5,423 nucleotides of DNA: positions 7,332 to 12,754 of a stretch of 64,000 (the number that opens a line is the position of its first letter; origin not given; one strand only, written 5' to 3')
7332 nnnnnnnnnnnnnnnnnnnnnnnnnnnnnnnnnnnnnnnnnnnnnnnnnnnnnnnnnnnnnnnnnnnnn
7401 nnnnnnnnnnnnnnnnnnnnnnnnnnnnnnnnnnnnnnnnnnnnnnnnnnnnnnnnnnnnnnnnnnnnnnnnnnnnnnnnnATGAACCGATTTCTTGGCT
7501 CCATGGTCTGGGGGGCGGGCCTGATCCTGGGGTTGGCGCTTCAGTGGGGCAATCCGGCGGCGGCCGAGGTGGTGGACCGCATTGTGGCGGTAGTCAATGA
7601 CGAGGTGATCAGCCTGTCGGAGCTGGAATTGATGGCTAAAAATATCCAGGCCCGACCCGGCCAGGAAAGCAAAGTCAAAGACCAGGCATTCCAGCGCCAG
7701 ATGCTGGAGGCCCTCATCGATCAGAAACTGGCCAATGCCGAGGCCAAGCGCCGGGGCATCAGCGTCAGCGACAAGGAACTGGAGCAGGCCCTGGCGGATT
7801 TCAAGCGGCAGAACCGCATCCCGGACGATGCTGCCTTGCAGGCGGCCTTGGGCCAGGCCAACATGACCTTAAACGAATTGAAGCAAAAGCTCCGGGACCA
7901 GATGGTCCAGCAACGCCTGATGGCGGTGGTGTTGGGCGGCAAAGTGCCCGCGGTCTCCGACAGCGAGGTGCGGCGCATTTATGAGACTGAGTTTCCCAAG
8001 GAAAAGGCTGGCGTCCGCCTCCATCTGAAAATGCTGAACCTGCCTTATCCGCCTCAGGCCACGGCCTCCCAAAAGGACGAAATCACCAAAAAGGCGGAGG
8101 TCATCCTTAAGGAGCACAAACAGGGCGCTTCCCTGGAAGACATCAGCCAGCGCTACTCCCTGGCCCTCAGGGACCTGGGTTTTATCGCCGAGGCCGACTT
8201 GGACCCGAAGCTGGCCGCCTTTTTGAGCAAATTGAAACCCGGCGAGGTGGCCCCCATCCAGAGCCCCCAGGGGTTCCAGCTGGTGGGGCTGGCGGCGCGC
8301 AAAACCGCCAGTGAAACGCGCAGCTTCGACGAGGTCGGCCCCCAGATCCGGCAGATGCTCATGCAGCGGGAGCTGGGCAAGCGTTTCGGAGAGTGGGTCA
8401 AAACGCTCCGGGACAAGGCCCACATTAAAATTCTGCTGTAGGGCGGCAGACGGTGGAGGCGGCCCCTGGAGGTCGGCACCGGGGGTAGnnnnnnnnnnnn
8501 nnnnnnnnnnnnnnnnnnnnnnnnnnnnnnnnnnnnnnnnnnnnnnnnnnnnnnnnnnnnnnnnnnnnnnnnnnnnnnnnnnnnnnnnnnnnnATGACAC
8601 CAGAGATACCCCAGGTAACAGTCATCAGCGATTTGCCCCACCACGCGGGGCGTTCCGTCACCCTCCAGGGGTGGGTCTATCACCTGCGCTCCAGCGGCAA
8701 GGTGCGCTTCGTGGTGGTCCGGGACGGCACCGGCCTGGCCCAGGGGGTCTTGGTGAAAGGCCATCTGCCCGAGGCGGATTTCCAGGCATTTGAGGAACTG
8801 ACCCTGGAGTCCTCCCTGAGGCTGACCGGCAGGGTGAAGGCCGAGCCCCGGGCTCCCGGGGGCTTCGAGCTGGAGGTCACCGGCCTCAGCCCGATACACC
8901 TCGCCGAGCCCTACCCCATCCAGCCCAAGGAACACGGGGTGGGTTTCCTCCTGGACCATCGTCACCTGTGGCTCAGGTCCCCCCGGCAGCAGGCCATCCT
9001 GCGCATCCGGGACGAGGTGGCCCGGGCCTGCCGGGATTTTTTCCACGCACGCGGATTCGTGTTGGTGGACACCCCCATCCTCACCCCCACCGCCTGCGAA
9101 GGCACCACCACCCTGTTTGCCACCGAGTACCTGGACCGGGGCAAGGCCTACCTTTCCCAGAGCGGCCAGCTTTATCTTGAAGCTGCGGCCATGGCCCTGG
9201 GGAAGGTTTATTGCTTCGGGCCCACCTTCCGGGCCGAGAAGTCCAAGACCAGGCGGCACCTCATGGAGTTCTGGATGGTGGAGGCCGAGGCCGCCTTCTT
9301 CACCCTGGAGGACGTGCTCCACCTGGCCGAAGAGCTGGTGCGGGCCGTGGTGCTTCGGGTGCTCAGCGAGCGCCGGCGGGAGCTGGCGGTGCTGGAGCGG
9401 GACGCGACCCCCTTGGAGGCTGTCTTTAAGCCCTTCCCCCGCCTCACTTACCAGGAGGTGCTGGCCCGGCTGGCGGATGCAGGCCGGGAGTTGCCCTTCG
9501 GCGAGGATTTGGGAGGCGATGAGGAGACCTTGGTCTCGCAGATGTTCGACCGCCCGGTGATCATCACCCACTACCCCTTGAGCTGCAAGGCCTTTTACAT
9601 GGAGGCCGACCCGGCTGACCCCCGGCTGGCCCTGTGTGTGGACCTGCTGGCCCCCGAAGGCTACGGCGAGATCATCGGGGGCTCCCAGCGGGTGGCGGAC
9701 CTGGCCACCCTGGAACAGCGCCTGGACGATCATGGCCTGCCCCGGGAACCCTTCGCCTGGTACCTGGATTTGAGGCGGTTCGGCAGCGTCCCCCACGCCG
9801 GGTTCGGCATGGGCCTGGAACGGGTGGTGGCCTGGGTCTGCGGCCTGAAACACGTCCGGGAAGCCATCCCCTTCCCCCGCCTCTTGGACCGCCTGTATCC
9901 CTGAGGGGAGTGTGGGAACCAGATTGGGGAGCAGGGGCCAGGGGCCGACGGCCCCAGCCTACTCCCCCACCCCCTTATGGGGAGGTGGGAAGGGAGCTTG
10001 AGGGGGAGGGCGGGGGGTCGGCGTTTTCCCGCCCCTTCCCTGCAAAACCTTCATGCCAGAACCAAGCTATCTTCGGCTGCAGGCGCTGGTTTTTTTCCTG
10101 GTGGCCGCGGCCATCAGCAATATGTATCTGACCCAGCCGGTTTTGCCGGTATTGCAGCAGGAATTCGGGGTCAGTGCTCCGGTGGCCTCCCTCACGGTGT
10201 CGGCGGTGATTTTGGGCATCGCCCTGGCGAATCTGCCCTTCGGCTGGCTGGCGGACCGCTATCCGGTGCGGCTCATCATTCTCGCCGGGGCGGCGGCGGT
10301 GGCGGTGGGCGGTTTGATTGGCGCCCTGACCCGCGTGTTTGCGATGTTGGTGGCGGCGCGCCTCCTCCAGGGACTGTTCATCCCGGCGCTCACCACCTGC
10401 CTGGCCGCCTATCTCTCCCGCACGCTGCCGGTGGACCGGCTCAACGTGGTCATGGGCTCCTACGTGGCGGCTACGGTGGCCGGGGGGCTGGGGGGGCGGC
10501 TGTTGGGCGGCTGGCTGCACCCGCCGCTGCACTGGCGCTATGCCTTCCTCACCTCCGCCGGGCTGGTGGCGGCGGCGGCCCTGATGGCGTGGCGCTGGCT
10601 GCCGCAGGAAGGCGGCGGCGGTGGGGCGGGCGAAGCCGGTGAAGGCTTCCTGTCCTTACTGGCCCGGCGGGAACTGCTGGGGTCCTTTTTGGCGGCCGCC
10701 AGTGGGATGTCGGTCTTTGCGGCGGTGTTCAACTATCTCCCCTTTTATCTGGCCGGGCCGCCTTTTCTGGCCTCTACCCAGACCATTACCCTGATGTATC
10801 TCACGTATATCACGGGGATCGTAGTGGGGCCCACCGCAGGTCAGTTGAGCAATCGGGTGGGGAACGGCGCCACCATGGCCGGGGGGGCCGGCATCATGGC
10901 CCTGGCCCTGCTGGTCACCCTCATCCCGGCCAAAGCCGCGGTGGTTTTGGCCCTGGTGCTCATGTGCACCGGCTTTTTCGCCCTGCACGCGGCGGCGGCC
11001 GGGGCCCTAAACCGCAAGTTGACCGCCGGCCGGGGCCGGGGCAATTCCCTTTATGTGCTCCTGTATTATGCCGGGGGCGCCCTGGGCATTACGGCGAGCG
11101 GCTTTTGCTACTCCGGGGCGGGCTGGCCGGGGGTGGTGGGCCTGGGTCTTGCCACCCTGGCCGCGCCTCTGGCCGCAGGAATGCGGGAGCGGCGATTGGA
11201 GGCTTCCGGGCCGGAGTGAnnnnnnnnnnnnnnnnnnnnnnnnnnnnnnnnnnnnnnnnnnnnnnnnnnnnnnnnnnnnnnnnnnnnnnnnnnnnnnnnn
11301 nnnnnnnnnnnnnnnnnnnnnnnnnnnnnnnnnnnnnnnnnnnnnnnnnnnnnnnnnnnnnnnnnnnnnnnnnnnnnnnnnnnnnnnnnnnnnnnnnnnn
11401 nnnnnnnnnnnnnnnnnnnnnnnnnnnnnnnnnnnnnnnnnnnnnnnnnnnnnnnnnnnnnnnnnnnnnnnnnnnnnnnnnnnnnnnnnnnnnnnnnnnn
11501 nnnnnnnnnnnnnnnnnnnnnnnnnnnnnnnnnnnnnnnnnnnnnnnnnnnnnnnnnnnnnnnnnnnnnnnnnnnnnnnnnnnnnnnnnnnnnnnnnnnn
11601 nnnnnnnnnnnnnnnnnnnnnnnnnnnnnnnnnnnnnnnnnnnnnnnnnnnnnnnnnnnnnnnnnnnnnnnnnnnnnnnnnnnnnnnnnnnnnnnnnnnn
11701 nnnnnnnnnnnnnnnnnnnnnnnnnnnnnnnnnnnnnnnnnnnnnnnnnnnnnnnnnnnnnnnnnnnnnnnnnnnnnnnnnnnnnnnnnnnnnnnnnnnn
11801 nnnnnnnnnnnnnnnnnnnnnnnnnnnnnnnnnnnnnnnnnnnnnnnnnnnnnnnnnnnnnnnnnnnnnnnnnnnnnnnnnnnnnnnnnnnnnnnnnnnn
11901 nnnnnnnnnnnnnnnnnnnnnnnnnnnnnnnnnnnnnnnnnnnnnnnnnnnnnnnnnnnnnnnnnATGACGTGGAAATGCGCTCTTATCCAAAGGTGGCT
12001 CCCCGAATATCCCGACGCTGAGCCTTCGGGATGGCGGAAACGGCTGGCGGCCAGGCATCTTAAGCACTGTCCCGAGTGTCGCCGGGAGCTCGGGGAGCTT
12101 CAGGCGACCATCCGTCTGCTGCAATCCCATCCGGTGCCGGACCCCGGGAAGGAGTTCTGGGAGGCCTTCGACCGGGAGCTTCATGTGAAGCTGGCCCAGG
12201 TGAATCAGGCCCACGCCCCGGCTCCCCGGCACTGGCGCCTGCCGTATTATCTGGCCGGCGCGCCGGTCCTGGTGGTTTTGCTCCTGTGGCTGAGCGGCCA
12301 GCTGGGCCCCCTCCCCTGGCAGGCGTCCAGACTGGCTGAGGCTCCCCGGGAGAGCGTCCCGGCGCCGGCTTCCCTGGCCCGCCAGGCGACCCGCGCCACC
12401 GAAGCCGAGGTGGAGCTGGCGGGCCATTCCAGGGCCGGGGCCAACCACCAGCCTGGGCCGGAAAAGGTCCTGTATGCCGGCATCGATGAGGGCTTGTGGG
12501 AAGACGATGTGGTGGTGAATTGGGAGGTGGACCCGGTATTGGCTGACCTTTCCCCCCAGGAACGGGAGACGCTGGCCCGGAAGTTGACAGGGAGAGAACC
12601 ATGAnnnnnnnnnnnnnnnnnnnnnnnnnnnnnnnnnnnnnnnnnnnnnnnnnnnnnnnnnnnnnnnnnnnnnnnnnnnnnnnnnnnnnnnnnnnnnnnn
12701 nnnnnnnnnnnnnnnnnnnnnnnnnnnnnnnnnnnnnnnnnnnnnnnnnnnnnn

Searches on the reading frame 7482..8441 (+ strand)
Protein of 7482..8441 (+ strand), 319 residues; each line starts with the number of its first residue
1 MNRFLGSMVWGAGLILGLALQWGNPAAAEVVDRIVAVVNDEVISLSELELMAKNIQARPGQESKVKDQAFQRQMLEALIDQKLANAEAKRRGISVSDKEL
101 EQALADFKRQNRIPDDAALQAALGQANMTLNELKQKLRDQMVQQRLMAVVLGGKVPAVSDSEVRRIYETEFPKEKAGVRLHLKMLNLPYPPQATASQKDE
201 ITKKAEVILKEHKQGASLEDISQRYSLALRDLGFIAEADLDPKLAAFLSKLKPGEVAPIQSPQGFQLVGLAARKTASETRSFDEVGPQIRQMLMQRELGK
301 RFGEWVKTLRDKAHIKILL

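Call 27: search_protein_families(library=pfam, proteins=[window:7482-8441:+], max_evalue=0.00001)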
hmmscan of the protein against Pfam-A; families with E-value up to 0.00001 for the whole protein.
window:7482-8441:+ (319 aa): 5 families
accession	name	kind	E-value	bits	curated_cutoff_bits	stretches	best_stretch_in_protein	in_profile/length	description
PF13624.11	SurA_N_3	-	9.1e-18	65.1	27.2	1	9-147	16-162/162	SurA-like N-terminal domain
PF09312.16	SurA_N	-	4.2e-17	62.8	30.8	1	31-146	1-117/118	SurA N-terminal domain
PF13623.11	SurA_N_2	-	2.3e-12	47.4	28.5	1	30-106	38-121/145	SurA-like N-terminal domain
PF13145.12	Rotamase_2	-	2.7e-08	35.1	27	1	203-285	34-119/121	PPIC-type PPIASE domain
PF00639.27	Rotamase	-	6.9e-08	33.8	21.7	1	189-270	6-95/97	PPIC-type PPIASE domain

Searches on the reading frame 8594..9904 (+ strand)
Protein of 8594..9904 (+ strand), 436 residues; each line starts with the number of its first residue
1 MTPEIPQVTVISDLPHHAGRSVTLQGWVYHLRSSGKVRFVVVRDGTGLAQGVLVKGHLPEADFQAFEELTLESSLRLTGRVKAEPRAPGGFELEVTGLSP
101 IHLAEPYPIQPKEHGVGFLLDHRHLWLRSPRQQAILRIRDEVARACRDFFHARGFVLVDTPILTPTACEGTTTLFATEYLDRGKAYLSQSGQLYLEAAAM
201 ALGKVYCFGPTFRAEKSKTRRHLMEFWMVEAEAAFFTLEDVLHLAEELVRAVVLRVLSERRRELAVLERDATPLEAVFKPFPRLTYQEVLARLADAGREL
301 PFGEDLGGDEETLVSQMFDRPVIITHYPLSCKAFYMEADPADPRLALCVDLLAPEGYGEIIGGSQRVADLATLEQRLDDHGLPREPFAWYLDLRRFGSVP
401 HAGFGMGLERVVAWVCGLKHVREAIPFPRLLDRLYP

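Call 27: search_protein_families(library=pfam, proteins=[window:8594-9904:+], max_evalue=0.00001)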
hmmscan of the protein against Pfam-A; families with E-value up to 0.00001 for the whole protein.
window:8594-9904:+ (436 aa): 2 families
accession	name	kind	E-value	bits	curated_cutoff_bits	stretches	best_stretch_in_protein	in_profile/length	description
PF00152.25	tRNA-synt_2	-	3e-72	243.7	25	1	119-429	5-306/308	tRNA synthetases class II (D, K and N)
PF01336.31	tRNA_anti-codon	-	4.6e-14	52.5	27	1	22-100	1-74/75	OB-fold nucleic acid binding domain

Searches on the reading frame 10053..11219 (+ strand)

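Call 27: search_protein_families(library=pfam, proteins=[window:10053-11219:+], max_evalue=0.00001)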
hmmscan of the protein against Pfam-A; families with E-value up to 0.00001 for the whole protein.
window:10053-11219:+ (388 aa): 1 family
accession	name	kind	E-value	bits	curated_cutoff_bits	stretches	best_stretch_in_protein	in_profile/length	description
PF07690.21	MFS_1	-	3.2e-40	138.6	33.4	2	13-232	1-228/347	Major Facilitator Superfamily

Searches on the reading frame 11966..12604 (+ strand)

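Call 27: search_protein_families(library=pfam, proteins=[window:11966-12604:+], max_evalue=0.00001)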
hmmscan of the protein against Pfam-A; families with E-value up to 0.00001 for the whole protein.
window:11966-12604:+ (212 aa): 0 families

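Call 56: search_protein_families(library=ncbifam, proteins=[window:11966-12604:+], max_evalue=0.001)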
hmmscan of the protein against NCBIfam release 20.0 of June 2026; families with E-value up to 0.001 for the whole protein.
window:11966-12604:+ (212 aa): 1 family
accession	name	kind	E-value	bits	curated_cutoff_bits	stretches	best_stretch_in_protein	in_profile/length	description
NF052375.1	antisigma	equivalog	8.3e-09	35.8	100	1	30-143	20-133/217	anti-sigma factor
